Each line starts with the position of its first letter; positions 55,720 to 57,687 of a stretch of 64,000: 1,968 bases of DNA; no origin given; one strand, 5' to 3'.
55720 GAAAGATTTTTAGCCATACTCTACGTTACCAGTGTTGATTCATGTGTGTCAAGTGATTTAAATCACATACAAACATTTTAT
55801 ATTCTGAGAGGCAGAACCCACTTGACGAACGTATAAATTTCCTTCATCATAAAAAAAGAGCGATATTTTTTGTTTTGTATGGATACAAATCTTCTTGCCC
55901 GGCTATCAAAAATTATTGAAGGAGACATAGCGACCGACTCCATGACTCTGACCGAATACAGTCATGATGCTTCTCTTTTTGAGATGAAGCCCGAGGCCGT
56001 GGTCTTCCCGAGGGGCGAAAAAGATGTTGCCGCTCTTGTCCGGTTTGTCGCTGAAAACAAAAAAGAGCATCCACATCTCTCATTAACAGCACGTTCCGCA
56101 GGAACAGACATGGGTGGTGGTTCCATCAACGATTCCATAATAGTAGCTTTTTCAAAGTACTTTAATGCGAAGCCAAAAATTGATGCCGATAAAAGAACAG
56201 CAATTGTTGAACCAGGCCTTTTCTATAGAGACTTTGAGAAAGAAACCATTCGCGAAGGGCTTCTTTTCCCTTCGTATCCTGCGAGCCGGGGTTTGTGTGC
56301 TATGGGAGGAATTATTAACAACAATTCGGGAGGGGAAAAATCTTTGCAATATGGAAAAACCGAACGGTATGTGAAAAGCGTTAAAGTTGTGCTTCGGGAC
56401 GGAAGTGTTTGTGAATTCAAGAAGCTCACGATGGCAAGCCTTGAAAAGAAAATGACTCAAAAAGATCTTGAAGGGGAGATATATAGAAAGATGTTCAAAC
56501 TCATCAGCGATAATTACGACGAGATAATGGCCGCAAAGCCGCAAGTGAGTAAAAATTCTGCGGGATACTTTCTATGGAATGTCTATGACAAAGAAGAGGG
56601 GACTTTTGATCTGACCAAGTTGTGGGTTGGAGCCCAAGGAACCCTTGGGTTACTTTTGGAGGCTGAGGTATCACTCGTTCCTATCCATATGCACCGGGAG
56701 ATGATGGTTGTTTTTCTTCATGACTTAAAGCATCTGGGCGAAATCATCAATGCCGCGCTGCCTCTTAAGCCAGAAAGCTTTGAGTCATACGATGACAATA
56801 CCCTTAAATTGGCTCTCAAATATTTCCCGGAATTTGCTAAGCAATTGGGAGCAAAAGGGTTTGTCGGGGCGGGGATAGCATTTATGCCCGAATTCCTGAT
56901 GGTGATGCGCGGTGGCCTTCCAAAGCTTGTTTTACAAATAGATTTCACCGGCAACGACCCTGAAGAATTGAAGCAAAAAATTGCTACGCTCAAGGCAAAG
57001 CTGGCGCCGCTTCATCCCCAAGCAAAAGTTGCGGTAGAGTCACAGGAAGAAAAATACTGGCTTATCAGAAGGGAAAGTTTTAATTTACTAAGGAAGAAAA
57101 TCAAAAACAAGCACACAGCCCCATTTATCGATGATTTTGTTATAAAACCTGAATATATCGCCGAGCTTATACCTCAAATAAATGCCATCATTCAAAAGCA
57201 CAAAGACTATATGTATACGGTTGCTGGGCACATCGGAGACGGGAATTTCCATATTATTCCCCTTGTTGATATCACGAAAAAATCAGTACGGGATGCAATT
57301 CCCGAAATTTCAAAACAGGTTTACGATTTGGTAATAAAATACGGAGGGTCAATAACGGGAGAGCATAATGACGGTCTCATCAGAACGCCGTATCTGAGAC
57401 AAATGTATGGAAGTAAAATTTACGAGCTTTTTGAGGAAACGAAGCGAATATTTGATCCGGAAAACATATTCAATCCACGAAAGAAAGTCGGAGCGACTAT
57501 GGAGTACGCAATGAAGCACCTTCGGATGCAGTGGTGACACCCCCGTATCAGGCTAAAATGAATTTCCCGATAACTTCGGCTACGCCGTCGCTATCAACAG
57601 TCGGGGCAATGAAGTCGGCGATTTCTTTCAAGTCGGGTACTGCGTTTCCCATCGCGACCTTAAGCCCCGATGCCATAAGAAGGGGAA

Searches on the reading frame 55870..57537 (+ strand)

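Call 14: search_protein_families(library=pfam, proteins=[window:55870-57537:+], max_evalue=0.001)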
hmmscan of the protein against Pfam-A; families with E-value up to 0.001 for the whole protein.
window:55870-57537:+ (555 aa): 2 families
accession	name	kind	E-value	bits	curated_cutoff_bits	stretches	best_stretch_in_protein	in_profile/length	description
PF02913.24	FAD-oxidase_C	-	2.3e-40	139.3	21.2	1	275-538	4-247/248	FAD linked oxidases, C-terminal domain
PF01565.28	FAD_binding_4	-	5.3e-28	97.9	26.4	1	41-183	1-138/139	FAD binding domain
